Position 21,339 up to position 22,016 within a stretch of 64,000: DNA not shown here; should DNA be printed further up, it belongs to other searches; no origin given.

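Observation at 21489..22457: Hypoxanthine phosphoribosyltransferase fused to an unrelated ~125-aa N-terminal domain with a PD-(D/E)xK-like pattern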

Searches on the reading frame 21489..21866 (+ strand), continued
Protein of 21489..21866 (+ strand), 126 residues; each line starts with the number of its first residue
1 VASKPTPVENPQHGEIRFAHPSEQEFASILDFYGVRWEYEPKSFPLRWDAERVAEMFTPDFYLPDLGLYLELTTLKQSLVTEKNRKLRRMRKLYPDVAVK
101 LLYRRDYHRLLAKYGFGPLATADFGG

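Call 70: find_encoding_contigs(protein=P0236, flank=5000, max_places=3)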
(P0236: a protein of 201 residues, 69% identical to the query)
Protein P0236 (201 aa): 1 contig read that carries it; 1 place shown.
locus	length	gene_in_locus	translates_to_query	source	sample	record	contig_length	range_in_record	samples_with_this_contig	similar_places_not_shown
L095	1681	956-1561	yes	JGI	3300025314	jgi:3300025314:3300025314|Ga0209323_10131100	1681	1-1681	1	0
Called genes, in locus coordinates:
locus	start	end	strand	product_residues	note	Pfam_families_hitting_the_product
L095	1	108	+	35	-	?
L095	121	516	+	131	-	PF05168:HEPN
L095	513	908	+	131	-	-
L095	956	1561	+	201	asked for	PF02229:PC4 (faint)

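Call 71: search_protein_families(library=pfam, proteins=[L090:127-636:+, L091:151-633:+, L092:280-633:+], max_evalue=0.01)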
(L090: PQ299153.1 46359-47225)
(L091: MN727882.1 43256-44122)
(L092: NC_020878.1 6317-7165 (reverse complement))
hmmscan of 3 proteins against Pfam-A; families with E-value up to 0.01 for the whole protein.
L090:127-636:+ (170 aa): 3 families
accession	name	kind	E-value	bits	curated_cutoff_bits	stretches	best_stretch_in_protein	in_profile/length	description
PF05367.17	Phage_endo_I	-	1.5e-05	25.1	29.1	1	57-128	13-85/149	Phage endonuclease I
PF05626.16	DUF790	-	0.00032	20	28.8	1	51-127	264-344/387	Protein of unknown function (DUF790)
PF06356.17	DUF1064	-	0.0014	19.5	24.7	0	48-129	22-102/117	Protein of unknown function (DUF1064)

L091:151-633:+ (161 aa): 2 families
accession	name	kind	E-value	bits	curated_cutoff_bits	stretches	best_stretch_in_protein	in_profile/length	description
PF05367.17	Phage_endo_I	-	0.00029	20.9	29.1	1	46-118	10-83/149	Phage endonuclease I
PF05626.16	DUF790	-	0.0065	15.7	28.8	1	13-119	233-344/387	Protein of unknown function (DUF790)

L092:280-633:+ (118 aa): 2 families
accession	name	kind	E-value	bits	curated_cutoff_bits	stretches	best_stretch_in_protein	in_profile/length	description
PF05367.17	Phage_endo_I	-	2.6e-34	118.5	29.1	1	2-118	14-131/149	Phage endonuclease I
PF05626.16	DUF790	-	0.0048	16.2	28.8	1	2-71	271-344/387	Protein of unknown function (DUF790)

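Call 75: find_related_loci(query=A1, collection=viral_contigs, flank=3000)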
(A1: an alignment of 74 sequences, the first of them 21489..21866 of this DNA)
Query A1 (126 aa) in viral_contigs; peptide patterns used: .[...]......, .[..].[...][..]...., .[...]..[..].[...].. (x = any residue, [..] = any of these).
11 stretches matched a pattern, but none encodes a relative of the query by tblastn (E <= 1e-3).

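Call 76: find_homologous_proteins(query=P0254, max_evalue=1e-10)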
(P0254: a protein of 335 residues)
Query P0254 (335 aa): 4879 proteins with E <= 1e-10 among 7309 candidates; the best 120 are listed.
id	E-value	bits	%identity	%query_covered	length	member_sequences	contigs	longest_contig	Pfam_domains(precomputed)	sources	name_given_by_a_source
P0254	4.5e-219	744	100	100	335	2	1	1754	PF13189.13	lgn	-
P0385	1.0e-172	592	78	95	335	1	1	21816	PF13189.13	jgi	-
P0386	1.7e-170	584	77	100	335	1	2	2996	PF13189.13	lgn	-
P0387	4.4e-169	580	76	100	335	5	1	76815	PF13189.13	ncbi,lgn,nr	ncbi:MAG TPA: cytidylate kinase family protein [Candidatus Limnocylindrales bacterium]|nr:cytidylate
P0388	6.6e-102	359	52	96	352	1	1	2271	PF13189.13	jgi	-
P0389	3.0e-100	354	51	96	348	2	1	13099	PF13189.13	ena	-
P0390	2.1e-94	334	48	98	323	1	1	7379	PF13189.13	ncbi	-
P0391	1.7e-91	325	49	97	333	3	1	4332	PF13189.13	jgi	jgi:cytidylate kinase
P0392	4.8e-91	323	48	99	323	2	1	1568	PF13189.13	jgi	jgi:cytidylate kinase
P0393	8.1e-91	323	47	100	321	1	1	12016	PF13189.13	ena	-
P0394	3.3e-89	317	47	98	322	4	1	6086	PF13189.13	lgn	-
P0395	5.6e-88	313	46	99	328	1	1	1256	PF13189.13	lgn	-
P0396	2.6e-87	311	46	99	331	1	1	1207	PF13189.13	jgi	jgi:cytidylate kinase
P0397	4.8e-87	310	46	97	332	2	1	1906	PF13189.13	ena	-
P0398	7.1e-87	310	46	97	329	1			PF13189.13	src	-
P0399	7.3e-87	310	45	99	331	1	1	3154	PF13189.13,PF01202.29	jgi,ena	-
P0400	1.1e-86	309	46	99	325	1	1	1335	PF13189.13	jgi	-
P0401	1.3e-86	309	44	98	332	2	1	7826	PF13189.13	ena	-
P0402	1.5e-86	309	45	99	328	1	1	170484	PF13189.13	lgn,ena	-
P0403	2.6e-86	308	46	99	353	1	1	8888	PF13189.13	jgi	jgi:cytidylate kinase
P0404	2.6e-86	308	47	97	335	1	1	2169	PF13189.13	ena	-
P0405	2.8e-86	308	48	100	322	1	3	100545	PF13189.13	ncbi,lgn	-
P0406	3.2e-86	308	45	99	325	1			PF13189.13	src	-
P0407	4.4e-86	307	47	100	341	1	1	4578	PF13189.13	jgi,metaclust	metaclust:\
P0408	4.4e-86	307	45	98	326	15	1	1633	PF13189.13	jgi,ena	-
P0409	4.6e-86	307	45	97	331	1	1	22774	PF13189.13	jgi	jgi:cytidylate kinase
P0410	5.3e-86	307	47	97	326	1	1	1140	PF13189.13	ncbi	-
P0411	5.8e-86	307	45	97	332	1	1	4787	PF13189.13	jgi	jgi:cytidylate kinase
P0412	6.4e-86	307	45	98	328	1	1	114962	PF13189.13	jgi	jgi:cytidylate kinase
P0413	6.9e-86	306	46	97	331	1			PF13189.13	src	-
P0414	8.3e-86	306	45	100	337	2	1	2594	PF13189.13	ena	-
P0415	1.0e-85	306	46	97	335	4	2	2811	PF13189.13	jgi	jgi:cytidylate kinase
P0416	1.3e-85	305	45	97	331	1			PF13189.13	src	-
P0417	1.7e-85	305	47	99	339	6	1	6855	PF13189.13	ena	-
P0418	1.8e-85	305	46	99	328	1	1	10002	PF13189.13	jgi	jgi:cytidylate kinase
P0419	1.9e-85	305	46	97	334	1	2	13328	PF13189.13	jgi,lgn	jgi:cytidylate kinase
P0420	1.9e-85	305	45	100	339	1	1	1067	PF13189.13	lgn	-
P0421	2.0e-85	305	46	99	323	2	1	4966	PF13189.13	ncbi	-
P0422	2.5e-85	305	45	97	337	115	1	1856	PF13189.13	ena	-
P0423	2.9e-85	304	45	99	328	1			PF13189.13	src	-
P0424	3.2e-85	304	46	99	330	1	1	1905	PF13189.13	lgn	-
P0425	3.5e-85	304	46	99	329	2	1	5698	PF13189.13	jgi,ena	jgi:cytidylate kinase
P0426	3.5e-85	304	48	97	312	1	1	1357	PF13189.13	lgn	-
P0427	4.1e-85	304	46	99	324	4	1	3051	PF13189.13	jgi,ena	-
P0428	4.4e-85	304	44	98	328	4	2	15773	PF13189.13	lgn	-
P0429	4.4e-85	304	44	97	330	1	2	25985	PF13189.13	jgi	jgi:cytidylate kinase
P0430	4.6e-85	304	44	99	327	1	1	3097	PF13189.13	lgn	-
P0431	5.0e-85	304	45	96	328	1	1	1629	PF13189.13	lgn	-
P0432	5.4e-85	304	44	98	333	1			PF13189.13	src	-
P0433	6.0e-85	303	45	99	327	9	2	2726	PF13189.13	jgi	jgi:cytidylate kinase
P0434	6.4e-85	303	47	100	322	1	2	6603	PF13189.13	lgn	-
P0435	6.6e-85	303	44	97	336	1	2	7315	PF13189.13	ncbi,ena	-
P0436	6.6e-85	303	47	100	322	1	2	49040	PF13189.13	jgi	-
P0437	7.3e-85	303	45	100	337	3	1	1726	PF13189.13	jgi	-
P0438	8.8e-85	303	44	97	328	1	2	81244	PF13189.13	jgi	-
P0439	9.1e-85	303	45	100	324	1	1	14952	PF13189.13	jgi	jgi:cytidylate kinase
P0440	9.4e-85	303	45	97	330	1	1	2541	PF13189.13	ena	-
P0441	9.9e-85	303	45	96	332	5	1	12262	PF13189.13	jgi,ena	jgi:cytidylate kinase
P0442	1.0e-84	303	44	99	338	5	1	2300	PF13189.13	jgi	-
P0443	1.0e-84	303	45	98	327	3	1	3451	PF13189.13,PF01202.29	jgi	jgi:cytidylate kinase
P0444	1.1e-84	302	45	98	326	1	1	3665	PF13189.13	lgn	-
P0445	1.1e-84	302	45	97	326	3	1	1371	PF13189.13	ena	-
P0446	1.1e-84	302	45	97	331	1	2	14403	PF13189.13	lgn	-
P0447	1.3e-84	302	46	97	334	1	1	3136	PF13189.13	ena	-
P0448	1.4e-84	302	44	98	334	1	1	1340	PF13189.13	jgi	-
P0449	1.5e-84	302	45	98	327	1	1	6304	PF13189.13,PF01202.29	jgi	jgi:cytidylate kinase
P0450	1.6e-84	302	46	99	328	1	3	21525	PF13189.13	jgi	jgi:cytidylate kinase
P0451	1.7e-84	302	45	97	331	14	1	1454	PF13189.13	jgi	jgi:cytidylate kinase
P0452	1.7e-84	302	46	97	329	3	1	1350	PF13189.13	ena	-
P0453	1.9e-84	302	44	99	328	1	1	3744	PF13189.13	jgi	jgi:cytidylate kinase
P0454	2.0e-84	302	46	97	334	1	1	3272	PF13189.13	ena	-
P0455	2.1e-84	302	46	97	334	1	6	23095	PF13189.13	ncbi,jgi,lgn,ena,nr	ncbi:MAG: hypothetical protein DMG12_04140 [Acidobacteria bacterium]|nr:MAG: hypothetical protein DM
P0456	2.1e-84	302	46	97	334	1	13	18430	PF13189.13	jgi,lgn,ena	-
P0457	2.1e-84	302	46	99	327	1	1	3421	PF13189.13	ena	-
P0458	2.4e-84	301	45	98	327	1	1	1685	PF13189.13,PF01202.29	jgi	jgi:cytidylate kinase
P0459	3.0e-84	301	45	98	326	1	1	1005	PF13189.13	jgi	-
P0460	3.6e-84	301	44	100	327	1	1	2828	PF13189.13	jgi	jgi:cytidylate kinase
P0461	3.9e-84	301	44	100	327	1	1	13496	PF13189.13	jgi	-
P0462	4.2e-84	301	46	97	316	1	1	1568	PF13189.13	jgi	jgi:cytidylate kinase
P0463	4.3e-84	301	45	97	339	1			PF13189.13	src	-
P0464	4.4e-84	300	44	97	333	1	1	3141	PF13189.13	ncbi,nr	ncbi:MAG: cytidylate kinase family protein [Acidobacteria bacterium]|nr:cytidylate kinase family pro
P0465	4.4e-84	300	44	98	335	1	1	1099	PF13189.13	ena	-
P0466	4.7e-84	300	44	97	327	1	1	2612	PF13189.13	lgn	-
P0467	5.1e-84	300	45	100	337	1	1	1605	PF13189.13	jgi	jgi:cytidylate kinase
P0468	5.5e-84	300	47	100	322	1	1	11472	PF13189.13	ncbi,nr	ncbi:MAG: cytidylate kinase-like family protein [candidate division NC10 bacterium]|nr:cytidylate ki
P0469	5.6e-84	300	45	98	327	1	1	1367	PF13189.13,PF01202.29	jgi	jgi:cytidylate kinase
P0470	5.7e-84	300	44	99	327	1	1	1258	PF13189.13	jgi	jgi:cytidylate kinase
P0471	6.2e-84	300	46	97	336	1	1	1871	PF13189.13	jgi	jgi:cytidylate kinase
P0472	6.8e-84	300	44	100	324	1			PF13189.13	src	-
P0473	6.9e-84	300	45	98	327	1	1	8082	PF13189.13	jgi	jgi:cytidylate kinase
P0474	7.4e-84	300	46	99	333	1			PF13189.13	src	-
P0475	7.6e-84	300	45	97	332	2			PF13189.13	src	-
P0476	8.1e-84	300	45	98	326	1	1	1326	PF13189.13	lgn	-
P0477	9.6e-84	299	46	97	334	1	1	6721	PF13189.13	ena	-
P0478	1.0e-83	299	44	100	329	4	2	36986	PF13189.13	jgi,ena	-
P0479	1.1e-83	299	45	97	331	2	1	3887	PF13189.13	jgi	jgi:cytidylate kinase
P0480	1.1e-83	299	45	100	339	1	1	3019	PF13189.13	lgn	-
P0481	1.1e-83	299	46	97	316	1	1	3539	PF13189.13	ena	-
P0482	1.1e-83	299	44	97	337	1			PF13189.13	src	-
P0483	1.2e-83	299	46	99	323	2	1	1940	PF13189.13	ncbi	-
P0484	1.2e-83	299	45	98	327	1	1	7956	PF13189.13,PF01202.29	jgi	jgi:cytidylate kinase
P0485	1.2e-83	299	44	96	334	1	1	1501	PF13189.13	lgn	-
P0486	1.3e-83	299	46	97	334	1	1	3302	PF13189.13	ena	-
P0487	1.3e-83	299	46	97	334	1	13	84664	PF13189.13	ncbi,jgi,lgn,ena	-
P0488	1.3e-83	299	45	97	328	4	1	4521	PF13189.13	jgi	-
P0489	1.4e-83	299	45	99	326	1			PF13189.13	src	-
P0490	1.4e-83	299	45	100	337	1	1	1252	PF13189.13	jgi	jgi:cytidylate kinase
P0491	1.4e-83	299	44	97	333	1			PF13189.13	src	-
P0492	1.7e-83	299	44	99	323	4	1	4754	PF13189.13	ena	-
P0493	1.8e-83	299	46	97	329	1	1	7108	PF13189.13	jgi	jgi:cytidylate kinase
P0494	1.8e-83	298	44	100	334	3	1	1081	PF13189.13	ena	-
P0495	1.8e-83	298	46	98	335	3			PF13189.13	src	-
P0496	1.9e-83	298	46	97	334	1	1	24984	PF13189.13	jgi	-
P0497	2.0e-83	298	45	98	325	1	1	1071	PF13189.13,PF01202.29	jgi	jgi:cytidylate kinase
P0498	2.0e-83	298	45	100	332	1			PF13189.13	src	-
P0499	2.0e-83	298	45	98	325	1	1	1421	PF13189.13,PF01202.29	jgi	jgi:cytidylate kinase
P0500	2.1e-83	298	45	97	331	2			PF13189.13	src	-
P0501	2.2e-83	298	44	100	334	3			PF13189.13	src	-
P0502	2.2e-83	298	44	99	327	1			PF13189.13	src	-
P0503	2.2e-83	298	45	97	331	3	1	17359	PF13189.13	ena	-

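Call 77: find_encoding_contigs(protein=P0455, flank=4000, max_places=2)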
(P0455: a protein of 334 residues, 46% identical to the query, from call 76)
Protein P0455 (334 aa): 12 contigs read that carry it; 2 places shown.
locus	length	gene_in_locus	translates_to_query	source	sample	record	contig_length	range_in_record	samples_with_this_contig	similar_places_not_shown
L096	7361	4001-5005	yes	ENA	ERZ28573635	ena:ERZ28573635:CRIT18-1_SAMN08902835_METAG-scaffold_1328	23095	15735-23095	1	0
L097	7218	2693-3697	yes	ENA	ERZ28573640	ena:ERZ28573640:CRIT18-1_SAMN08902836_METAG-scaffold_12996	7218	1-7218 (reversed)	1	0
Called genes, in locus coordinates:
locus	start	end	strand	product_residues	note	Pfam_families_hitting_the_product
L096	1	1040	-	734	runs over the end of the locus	PF00912:Transgly, PF17092:PCB_OB (weak), PF00905:Transpeptidase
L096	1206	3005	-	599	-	PF00009:GTP_EFTU, PF03144:GTP_EFTU_D2, PF00679:EFG_C, PF06421:LepA_C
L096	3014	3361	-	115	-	PF00480:ROK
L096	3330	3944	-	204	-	-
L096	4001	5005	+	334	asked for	PF13189:Cytidylate_kin2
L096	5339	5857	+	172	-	PF00156:Pribosyltran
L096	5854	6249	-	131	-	PF00383:dCMP_cyt_deam_1, PF08211:dCMP_cyt_deam_2, PF26947:CDL (weak)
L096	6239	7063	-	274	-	PF01048:PNP_UDP_1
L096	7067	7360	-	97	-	?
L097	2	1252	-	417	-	?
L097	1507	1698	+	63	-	-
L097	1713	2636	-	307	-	PF00480:ROK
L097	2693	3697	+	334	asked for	PF13189:Cytidylate_kin2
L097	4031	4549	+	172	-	PF00156:Pribosyltran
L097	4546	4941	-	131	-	PF00383:dCMP_cyt_deam_1, PF08211:dCMP_cyt_deam_2, PF26947:CDL (weak)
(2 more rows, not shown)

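Call 78: find_encoding_contigs(protein=P0468, flank=4000, max_places=2)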
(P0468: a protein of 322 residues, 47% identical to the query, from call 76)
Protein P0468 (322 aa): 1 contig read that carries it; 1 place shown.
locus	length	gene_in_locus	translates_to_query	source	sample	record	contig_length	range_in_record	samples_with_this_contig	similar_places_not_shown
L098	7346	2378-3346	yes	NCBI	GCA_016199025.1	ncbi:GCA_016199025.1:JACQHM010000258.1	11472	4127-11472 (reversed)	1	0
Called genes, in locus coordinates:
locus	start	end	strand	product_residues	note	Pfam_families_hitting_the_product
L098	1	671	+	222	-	PF02515:CoA_transf_3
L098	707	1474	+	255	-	PF01476:LysM (faint)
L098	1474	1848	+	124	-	PF04015:DUF362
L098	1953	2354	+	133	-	PF07681:DoxX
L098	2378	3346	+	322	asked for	PF13189:Cytidylate_kin2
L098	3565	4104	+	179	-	PF00156:Pribosyltran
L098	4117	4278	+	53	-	PF13240:Zn_Ribbon_1 (weak), PF13248:Zn_ribbon_3 (faint), PF24460:DUF7575 (faint), PF12773:DZR, PF13240:Zn_Ribbon_1 (weak), PF24463:DUF7577 (weak), PF12773:DZR (weak)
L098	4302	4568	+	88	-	-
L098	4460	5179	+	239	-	PF00089:Trypsin (weak), PF13365:Trypsin_2, PF12773:DZR (weak)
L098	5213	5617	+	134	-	-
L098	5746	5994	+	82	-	-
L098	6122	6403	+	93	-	PF01850:PIN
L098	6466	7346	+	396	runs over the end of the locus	PF01979:Amidohydro_1, PF07969:Amidohydro_3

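Call 79: find_encoding_contigs(protein=P0387, flank=4000, max_places=2)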
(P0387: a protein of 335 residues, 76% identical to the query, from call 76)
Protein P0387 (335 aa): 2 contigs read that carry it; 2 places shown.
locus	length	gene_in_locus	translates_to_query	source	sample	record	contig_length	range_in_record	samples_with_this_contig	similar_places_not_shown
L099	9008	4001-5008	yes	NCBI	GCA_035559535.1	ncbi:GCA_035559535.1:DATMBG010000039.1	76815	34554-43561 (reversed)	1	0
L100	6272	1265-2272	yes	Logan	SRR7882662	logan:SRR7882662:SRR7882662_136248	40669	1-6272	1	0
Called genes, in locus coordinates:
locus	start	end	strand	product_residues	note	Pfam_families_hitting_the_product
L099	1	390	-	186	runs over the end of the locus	PF28549:NDPSase_N, PF00293:NUDIX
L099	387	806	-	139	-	PF01878:EVE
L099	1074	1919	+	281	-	PF02517:Rce1-like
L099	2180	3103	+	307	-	PF02463:SMC_N (weak), PF13175:AAA_15 (faint), PF00005:ABC_tran, PF13304:AAA_21, PF13732:DrrA1-3_C (weak)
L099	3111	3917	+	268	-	PF01061:ABC2_membrane, PF12698:ABC2_membrane_3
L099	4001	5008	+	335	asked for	PF13189:Cytidylate_kin2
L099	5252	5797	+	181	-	PF00156:Pribosyltran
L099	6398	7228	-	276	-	PF01734:Patatin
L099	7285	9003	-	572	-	PF00587:tRNA-synt_2b, PF04073:tRNA_edit, PF03129:HGTP_anticodon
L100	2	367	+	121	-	?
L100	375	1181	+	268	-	PF01061:ABC2_membrane, PF12698:ABC2_membrane_3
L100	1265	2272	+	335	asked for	PF13189:Cytidylate_kin2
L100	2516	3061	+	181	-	PF00156:Pribosyltran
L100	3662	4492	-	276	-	PF01734:Patatin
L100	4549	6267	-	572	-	PF00587:tRNA-synt_2b, PF04073:tRNA_edit, PF03129:HGTP_anticodon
